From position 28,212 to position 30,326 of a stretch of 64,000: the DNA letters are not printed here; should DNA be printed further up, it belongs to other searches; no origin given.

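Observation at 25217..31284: FkbH-like / ACP / AcpS / MaoC / AAC(3)-family module embedded in a nonulosonic-acid pathway: predicted glyceryl-ACP-dependent N-acylation of a sialic-acid-like sugar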

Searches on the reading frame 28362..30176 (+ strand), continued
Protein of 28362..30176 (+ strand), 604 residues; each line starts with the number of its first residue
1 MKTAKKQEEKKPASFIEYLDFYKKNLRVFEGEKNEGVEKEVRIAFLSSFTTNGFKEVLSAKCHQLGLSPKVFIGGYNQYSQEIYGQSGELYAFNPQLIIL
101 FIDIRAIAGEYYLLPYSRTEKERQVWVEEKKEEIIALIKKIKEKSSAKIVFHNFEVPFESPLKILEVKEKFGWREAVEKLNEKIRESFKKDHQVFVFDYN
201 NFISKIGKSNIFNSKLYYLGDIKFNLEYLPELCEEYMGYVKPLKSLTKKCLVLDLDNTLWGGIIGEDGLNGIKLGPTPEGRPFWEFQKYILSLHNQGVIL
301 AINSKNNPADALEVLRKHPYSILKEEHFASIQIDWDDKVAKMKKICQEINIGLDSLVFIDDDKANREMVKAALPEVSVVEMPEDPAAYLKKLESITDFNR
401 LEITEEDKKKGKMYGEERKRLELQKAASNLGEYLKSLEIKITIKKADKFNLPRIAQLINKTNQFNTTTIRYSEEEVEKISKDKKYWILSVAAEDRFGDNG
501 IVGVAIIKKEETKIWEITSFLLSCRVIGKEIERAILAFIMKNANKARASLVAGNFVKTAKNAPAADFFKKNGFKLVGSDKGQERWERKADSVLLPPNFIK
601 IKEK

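Call 31: get_annotated_region(hit=H2, flank=10000)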
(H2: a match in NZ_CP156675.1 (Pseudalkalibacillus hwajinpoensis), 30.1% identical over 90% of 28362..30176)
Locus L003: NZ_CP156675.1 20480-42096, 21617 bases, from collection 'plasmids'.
description: Pseudalkalibacillus hwajinpoensis strain Zjut HJ2101 plasmid unnamed1, complete sequence
organism: Pseudalkalibacillus hwajinpoensis (NCBI taxid 208199)
taxonomy: Bacteria; Bacillota; Bacilli; Bacillales; Bacillaceae; Pseudalkalibacillus; Pseudalkalibacillus hwajinpoensis
host: -; source: mixed culture,soil; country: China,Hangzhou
typing (MOB-suite, as given by PLSDB): non-mobilizable
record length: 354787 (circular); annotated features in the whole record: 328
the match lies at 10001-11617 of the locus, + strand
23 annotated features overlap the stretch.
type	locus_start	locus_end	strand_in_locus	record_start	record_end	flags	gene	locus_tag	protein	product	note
CDS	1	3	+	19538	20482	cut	-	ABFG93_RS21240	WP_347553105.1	hypothetical protein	-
CDS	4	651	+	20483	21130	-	-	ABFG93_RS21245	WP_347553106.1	hypothetical protein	-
CDS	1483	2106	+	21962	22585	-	-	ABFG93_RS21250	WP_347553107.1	TetR/AcrR family transcriptional regulator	GO:0006355 - regulation of DNA-templated transcription [Evidence IEA]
CDS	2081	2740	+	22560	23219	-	-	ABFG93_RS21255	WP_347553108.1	MBL fold metallo-hydrolase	-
CDS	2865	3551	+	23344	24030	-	-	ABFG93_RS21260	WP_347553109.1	alpha/beta fold hydrolase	-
CDS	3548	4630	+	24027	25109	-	-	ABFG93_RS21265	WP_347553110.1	hypothetical protein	-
CDS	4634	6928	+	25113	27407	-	-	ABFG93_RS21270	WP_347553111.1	beta-ketoacyl-[acyl-carrier-protein] synthase family protein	-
CDS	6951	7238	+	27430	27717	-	-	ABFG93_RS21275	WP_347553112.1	phosphopantetheine-binding protein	-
CDS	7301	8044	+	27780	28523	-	-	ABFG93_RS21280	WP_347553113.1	3-oxoacyl-ACP reductase family protein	-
CDS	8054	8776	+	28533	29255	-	-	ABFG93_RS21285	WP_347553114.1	SDR family NAD(P)-dependent oxidoreductase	-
CDS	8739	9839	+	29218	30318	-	-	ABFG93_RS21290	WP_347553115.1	3-oxoacyl-ACP synthase III family protein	-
CDS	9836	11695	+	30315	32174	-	-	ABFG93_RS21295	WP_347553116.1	HAD-IIIC family phosphatase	-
CDS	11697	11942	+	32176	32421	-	-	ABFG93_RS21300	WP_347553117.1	acyl carrier protein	GO:0006633 - fatty acid biosynthetic process [Evidence IEA]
CDS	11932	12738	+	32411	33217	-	-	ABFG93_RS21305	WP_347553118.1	2-oxo acid dehydrogenase subunit E2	-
CDS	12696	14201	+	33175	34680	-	-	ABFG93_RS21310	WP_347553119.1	NAD(P)/FAD-dependent oxidoreductase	-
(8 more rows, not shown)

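Call 33: find_related_loci(query=A1, collection=genome_contigs, flank=10000)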
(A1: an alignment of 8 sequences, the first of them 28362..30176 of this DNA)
Query A1 (604 aa) in genome_contigs; peptide patterns used: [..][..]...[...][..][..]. (x = any residue, [..] = any of these).
600 stretches matched a pattern (row limit reached: there are more); 597 encode a relative of the query (tblastn E <= 1e-3); the best 80 are kept; 80 distinct loci.
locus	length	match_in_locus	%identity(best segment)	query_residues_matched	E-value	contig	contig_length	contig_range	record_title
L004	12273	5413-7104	59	39-603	0e+0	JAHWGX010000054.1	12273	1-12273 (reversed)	MAG: Candidatus Woesearchaeota archaeon isolate FT1_083 k127_44398920, whole genome shotgun sequence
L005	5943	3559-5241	51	39-601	0e+0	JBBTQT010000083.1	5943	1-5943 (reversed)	MAG: Patescibacteria group bacterium isolate H41-bin209_1 H41_bin209_1_000000000083, whole genome shotgun sequence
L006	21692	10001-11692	53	39-603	0e+0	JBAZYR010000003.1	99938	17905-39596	MAG: Candidatus Staskawiczbacteria bacterium isolate SO_2017_GW1_85 NODE_1379_length_99938_cov_1.408141_OW334_2017, whol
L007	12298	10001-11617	50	38-576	0e+0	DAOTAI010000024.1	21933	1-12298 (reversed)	MAG TPA_asm: Acidobacteriota bacterium isolate AMR_MDS_2037 NODE_1949_length_21933_cov_4.608831, whole genome shotgun se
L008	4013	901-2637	43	19-604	0e+0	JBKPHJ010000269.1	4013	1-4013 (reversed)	MAG: Thermoproteota archaeon isolate HAY_GB_MAG_00013 HAY_GB_000000251103, whole genome shotgun sequence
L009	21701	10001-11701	46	35-602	6e-172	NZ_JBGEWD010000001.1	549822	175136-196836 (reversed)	Clostridium moutaii strain MT-5 Scaffold1, whole genome shotgun sequence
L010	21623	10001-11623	47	33-574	7e-171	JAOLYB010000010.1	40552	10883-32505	Candidatus Nitrosopelagicus sp. isolate AH-558-N14 AH-558-N14_NODE_10, whole genome shotgun sequence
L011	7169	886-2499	46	38-574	4e-170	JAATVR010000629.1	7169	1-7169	Nitrososphaerales archaeon TH526 k141_46251696, whole genome shotgun sequence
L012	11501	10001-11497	48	38-537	9e-167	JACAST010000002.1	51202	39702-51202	Marine Group I thaumarchaeote strain N8 AC-661-N08_C743536, whole genome shotgun sequence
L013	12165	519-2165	44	33-585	3e-166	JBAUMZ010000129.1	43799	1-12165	MAG: Nitrososphaeraceae archaeon isolate MFD04996_ilm_asm_bin25 k127_364562, whole genome shotgun sequence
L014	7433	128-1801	45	39-602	7e-165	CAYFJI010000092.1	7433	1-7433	MAG TPA_asm: uncultured Acidiferrobacteraceae bacterium isolate ERP001736_co2_377 genome assembly, contig: NODE_5533_len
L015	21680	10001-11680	38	41-601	1e-147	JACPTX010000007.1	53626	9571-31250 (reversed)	MAG: Candidatus Omnitrophota bacterium isolate NC_groundwater_743_Ag_S-0.65um_67_24 S37_SO-6_scaffold_71712, whole genom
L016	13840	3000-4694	37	27-589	6e-133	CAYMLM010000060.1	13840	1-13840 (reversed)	MAG TPA_asm: uncultured Papillibacter sp. isolate binchicken_co43_321 genome assembly, contig: NODE_7953_length_13840_co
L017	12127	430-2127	50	39-601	0e+0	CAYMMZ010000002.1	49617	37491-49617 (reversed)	MAG TPA_asm: Candidatus Woesearchaeota archaeon isolate binchicken_co46_821 genome assembly, contig: NODE_1172_length_49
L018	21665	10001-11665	38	11-573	2e-129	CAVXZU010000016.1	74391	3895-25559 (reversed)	MAG: uncultured delta proteobacterium isolate MFD02923.bin.2.45 genome assembly, contig: contig_26435, whole genome shot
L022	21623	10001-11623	37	41-585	1e-122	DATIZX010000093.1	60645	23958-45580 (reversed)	MAG TPA_asm: Verrucomicrobiia bacterium isolate SMAG_U15312 k141_220794, whole genome shotgun sequence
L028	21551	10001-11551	38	39-601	4e-117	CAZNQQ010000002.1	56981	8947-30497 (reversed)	MAG TPA_asm: uncultured Candidatus Saccharibacteria bacterium isolate SRP200020_co5_61 genome assembly, contig: NODE_779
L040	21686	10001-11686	34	18-585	5e-109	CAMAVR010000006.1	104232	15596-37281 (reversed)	MAG: Nannocystis exedens isolate MaH-09apr19-220 genome assembly, contig: MaH-09apr19-C248, whole genome shotgun sequenc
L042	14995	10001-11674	37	17-580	8e-108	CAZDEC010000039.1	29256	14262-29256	MAG TPA_asm: uncultured Thioalkalispiraceae bacterium isolate SRP128015_co1_443 genome assembly, contig: NODE_1824_lengt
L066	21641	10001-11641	35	39-590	4e-98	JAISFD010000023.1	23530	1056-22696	MAG: Coxiellaceae bacterium isolate Gx485_bin227 k119_6067176, whole genome shotgun sequence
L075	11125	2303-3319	49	245-582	4e-96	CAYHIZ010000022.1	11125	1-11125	MAG TPA_asm: uncultured Candidatus Saccharibacteria bacterium isolate ERP119705_co13_459 genome assembly, contig: NODE_7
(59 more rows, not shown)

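Call 37: search_protein_families(library=pfam, proteins=[L009:2015-4042:+, L009:4554-5417:+, L009:5499-7289:+, L009:7663-8982:+, L009:11954-12409:+, L009:12467-13036:+, L009:13026-13805:+, L009:14981-15733:+, L009:15839-16684:+, L009:18698-19672:+], max_evalue=0.0001)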
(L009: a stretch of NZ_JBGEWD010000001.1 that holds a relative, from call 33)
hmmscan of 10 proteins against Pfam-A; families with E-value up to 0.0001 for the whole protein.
L009:2015-4042:+ (675 aa): 2 families
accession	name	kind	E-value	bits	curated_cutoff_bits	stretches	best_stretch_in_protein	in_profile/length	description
PF07195.17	FliD_C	-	4e-34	118.5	25.4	1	385-665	11-236/236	Flagellar hook-associated protein 2 C-terminus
PF02465.23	FliD_N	-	1e-21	77.8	24.8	1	43-146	1-97/97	Flagellar hook-associated protein 2 N-terminus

L009:4554-5417:+ (287 aa): 2 families
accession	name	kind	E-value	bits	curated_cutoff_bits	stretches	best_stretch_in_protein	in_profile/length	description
PF00669.25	Flagellin_N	-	2.9e-47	160.7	26.6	1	17-153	1-137/139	Bacterial flagellin N-terminal helical region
PF00700.27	Flagellin_C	-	8.7e-28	96.9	23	1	202-286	2-86/86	Bacterial flagellin C-terminal helical region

L009:5499-7289:+ (596 aa): 1 family
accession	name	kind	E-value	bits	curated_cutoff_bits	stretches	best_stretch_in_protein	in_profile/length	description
PF01973.23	MptE-like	-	1.3e-47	162.2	34.6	1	197-362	3-171/171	6-hydroxymethylpterin diphosphokinase MptE-like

L009:7663-8982:+ (439 aa): 1 family
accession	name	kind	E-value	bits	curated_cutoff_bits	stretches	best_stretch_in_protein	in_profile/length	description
PF01973.23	MptE-like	-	5.7e-44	150.3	34.6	1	186-347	5-170/171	6-hydroxymethylpterin diphosphokinase MptE-like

L009:11954-12409:+ (151 aa): 1 family
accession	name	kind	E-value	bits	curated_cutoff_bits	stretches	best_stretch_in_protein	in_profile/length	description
PF01575.25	MaoC_dehydratas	-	4.1e-05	23.6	27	1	29-118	20-110/123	MaoC like domain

L009:12467-13036:+ (189 aa): 3 families
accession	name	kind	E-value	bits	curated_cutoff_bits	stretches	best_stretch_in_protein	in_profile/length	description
PF13302.13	Acetyltransf_3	-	1.2e-09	39.4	25.4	1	29-141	24-138/138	Acetyltransferase (GNAT) domain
PF00583.31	Acetyltransf_1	-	5.9e-09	36.7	20.7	1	21-140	5-116/116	Acetyltransferase (GNAT) family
PF13420.13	Acetyltransf_4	-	6e-06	26.8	24.3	1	18-158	10-151/155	Acetyltransferase (GNAT) domain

L009:13026-13805:+ (259 aa): 2 families
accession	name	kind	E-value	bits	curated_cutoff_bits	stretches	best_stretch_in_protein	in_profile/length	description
PF02348.25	CTP_transf_3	-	2.6e-33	116.1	22.6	1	15-225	2-205/217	Cytidylyltransferase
PF12804.13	NTP_transf_3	-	2.3e-05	25.1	27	1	20-140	11-125/160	MobA-like NTP transferase domain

L009:14981-15733:+ (250 aa): 0 families

L009:15839-16684:+ (281 aa): 6 families
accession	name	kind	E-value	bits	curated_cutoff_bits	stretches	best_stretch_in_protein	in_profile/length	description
PF13489.12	Methyltransf_23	-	6.9e-24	84.9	27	1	71-214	23-162/164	Methyltransferase domain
PF08241.18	Methyltransf_11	-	5.3e-12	46.6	21.2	1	75-162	1-93/95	Methyltransferase domain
PF08242.18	Methyltransf_12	-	1e-10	42.6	30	1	75-161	1-97/98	Methyltransferase domain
PF13847.12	Methyltransf_31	-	1.4e-10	41.5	27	1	73-184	6-129/145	Methyltransferase domain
PF13649.12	Methyltransf_25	-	4.8e-08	34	27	1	75-160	2-97/97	Methyltransferase domain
PF07021.18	MetW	-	2.8e-06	27.6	21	1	72-154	14-100/193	Methionine biosynthesis protein MetW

L009:18698-19672:+ (324 aa): 1 family
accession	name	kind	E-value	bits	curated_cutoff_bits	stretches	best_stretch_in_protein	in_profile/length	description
PF04101.22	Glyco_tran_28_C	-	1.2e-05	25.9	22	1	184-252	30-101/166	Glycosyltransferase family 28 C-terminal domain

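Call 43: find_encoding_contigs(protein=P0007, flank=10000, max_places=2)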
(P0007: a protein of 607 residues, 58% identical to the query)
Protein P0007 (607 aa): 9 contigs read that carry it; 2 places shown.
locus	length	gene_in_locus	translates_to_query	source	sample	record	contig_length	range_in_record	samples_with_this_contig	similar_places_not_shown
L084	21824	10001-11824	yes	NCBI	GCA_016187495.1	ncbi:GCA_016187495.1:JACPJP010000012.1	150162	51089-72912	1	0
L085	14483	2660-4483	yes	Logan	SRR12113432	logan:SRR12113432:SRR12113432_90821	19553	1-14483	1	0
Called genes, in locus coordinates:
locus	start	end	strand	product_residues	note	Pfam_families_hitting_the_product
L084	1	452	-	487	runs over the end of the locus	PF13231:PMT_2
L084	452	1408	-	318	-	PF00535:Glycos_transf_2, PF13641:Glyco_tranf_2_3, PF13632:Glyco_trans_2_3 (weak)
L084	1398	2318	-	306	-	PF01073:3Beta_HSD, PF01370:Epimerase, PF02719:Polysacc_synt_2 (faint), PF04321:RmlD_sub_bind, PF13460:NAD_binding_10, PF16363:GDP_Man_Dehyd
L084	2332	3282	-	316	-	PF01073:3Beta_HSD, PF01370:Epimerase, PF02719:Polysacc_synt_2, PF04321:RmlD_sub_bind, PF07993:NAD_binding_4, PF16363:GDP_Man_Dehyd, PF13460:NAD_binding_10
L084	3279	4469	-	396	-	PF03446:NAD_binding_2 (faint), PF03721:UDPG_MGDP_dh_N, PF00984:UDPG_MGDP_dh, PF03720:UDPG_MGDP_dh_C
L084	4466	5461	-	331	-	PF01408:GFO_IDH_MocA, PF02894:GFO_IDH_MocA_C, PF22725:GFO_IDH_MocA_C3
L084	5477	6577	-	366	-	PF00266:Aminotran_5 (faint), PF01041:DegT_DnrJ_EryC1, PF01212:Beta_elim_lyase, PF01053:Cys_Met_Meta_PP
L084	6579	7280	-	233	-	PF00551:Formyl_trans_N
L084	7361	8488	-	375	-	PF00534:Glycos_transf_1, PF13692:Glyco_trans_1_4, PF13524:Glyco_trans_1_2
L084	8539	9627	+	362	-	PF02350:Epimerase_2, PF04007:DUF354 (weak)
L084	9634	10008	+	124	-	PF01648:ACPS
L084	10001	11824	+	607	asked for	PF21211:FkbH_N, PF12689:Acid_PPase (faint)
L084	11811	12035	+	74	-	-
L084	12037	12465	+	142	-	PF01575:MaoC_dehydratas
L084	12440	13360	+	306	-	PF02522:Antibiotic_NAT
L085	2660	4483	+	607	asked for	PF21211:FkbH_N, PF12689:Acid_PPase (faint)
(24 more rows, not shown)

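Call 44: find_encoding_contigs(protein=P0092, flank=10000, max_places=1)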
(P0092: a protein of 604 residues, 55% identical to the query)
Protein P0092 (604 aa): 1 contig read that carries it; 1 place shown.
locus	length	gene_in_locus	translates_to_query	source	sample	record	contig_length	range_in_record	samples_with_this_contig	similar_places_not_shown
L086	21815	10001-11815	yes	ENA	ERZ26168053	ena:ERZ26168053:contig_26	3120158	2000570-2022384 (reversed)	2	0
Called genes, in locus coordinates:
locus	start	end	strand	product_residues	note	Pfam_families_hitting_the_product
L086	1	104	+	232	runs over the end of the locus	PF06245:DUF1015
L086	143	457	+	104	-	PF01909:NTP_transf_2, PF18765:Polbeta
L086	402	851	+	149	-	PF05168:HEPN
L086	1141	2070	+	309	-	PF00535:Glycos_transf_2, PF10111:Glyco_tranf_2_2 (faint)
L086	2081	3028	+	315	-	PF00535:Glycos_transf_2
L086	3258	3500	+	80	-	PF21748:UPF0150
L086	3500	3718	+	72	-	PF07927:HicA_toxin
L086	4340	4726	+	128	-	PF12784:PDDEXK_2 (weak), PF14261:DUF4351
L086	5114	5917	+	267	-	-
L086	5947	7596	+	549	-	PF01266:DAO, PF16901:DAO_C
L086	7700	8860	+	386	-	PF00534:Glycos_transf_1, PF13692:Glyco_trans_1_4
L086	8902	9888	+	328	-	PF01073:3Beta_HSD, PF01370:Epimerase, PF02719:Polysacc_synt_2, PF04321:RmlD_sub_bind, PF05368:NmrA, PF13460:NAD_binding_10, PF16363:GDP_Man_Dehyd, PF07993:NAD_binding_4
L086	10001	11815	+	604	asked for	PF21211:FkbH_N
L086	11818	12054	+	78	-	PF00550:PP-binding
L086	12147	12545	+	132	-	PF13669:Glyoxalase_4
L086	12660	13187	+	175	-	PF25084:LbH_EIF2B (faint), PF25087:GMPPB_C (faint), PF14602:Hexapep_2 (faint), PF00132:Hexapep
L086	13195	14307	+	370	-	PF13439:Glyco_transf_4, PF13477:Glyco_trans_4_2 (weak), PF00534:Glycos_transf_1, PF13692:Glyco_trans_1_4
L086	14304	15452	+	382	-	PF01522:Polysacc_deac_1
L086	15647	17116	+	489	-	PF01943:Polysacc_synt, PF13440:Polysacc_synt_3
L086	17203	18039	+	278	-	PF13489:Methyltransf_23, PF08241:Methyltransf_11, PF08242:Methyltransf_12, PF13649:Methyltransf_25, PF13847:Methyltransf_31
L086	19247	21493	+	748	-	PF16586:DUF5060, PF12904:Collagen_bind_2 (weak), PF13385:Laminin_G_3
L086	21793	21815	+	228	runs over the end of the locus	PF16316:DUF4956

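Call 45: find_encoding_contigs(protein=P0053, flank=10000, max_places=1)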
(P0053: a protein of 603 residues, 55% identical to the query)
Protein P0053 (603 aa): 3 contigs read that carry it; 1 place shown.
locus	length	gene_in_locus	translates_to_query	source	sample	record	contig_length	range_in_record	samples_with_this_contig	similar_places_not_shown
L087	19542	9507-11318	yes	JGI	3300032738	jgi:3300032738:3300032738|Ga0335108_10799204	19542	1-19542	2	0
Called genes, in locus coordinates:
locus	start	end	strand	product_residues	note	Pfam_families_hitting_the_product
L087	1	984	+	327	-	?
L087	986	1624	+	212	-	PF00677:Lum_binding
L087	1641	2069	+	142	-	-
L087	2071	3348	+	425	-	PF04055:Radical_SAM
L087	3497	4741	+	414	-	-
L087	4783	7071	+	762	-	PF05226:CHASE2, PF01590:GAF, PF13185:GAF_2, PF13492:GAF_3, PF13487:HD_5, PF01966:HD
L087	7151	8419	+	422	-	PF12323:HTH_OrfB_IS605, PF01385:OrfB_IS605, PF07282:Cas12f1-like_TNB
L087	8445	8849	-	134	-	PF04186:FxsA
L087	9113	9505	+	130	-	PF01648:ACPS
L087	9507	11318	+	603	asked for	PF21211:FkbH_N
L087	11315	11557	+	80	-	PF00550:PP-binding (weak)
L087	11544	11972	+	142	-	PF01575:MaoC_dehydratas, PF13452:FAS1_DH_region (weak)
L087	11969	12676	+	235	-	PF00106:adh_short, PF23441:SDR (faint), PF13561:adh_short_C2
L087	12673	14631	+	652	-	PF02522:Antibiotic_NAT, PF13489:Methyltransf_23, PF08241:Methyltransf_11, PF08242:Methyltransf_12, PF13649:Methyltransf_25 (weak)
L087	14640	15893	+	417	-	PF16254:DUF4910, PF09940:DUF2172, PF16221:HTH_47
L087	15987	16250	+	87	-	PF00708:Acylphosphatase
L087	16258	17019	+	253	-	PF00005:ABC_tran, PF13304:AAA_21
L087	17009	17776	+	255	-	PF12679:ABC2_membrane_2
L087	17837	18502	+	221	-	-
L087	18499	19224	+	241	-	PF00149:Metallophos, PF12850:Metallophos_2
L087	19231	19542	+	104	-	?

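Call 47: find_encoding_contigs(protein=P0001, flank=10000, max_places=1)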
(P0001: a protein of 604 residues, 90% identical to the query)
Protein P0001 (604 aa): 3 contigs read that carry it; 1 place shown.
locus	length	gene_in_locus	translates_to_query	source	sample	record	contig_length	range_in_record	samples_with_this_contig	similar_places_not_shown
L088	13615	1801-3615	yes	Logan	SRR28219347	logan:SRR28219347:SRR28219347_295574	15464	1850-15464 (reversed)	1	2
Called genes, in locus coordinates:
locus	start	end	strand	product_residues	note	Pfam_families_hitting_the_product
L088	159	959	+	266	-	-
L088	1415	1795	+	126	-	PF01648:ACPS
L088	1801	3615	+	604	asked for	PF21211:FkbH_N, PF12689:Acid_PPase (faint)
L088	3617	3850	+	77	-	-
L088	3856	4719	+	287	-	PF02522:Antibiotic_NAT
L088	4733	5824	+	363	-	PF03102:NeuB, PF08666:SAF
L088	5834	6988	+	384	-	PF02350:Epimerase_2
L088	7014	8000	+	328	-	PF01370:Epimerase, PF02719:Polysacc_synt_2, PF01073:3Beta_HSD, PF13460:NAD_binding_10 (weak), PF16363:GDP_Man_Dehyd, PF07993:NAD_binding_4, PF02719:Polysacc_synt_2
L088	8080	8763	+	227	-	PF02348:CTP_transf_3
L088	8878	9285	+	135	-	-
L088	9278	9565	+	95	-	-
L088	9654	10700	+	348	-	PF01855:POR_N, PF17147:PFOR_II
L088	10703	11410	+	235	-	PF02775:TPP_enzyme_C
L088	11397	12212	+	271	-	PF01558:POR, PF13187:Fer4_9, PF14697:Fer4_21 (faint), PF13237:Fer4_10 (faint), PF25160:LdpA_Fe-S-bd (faint), PF00037:Fer4 (weak), PF12838:Fer4_7, PF00037:Fer4 (weak), +3 more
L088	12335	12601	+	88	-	PF25212:HVO_A0114 (weak), PF01022:HTH_5, PF13412:HTH_24 (weak)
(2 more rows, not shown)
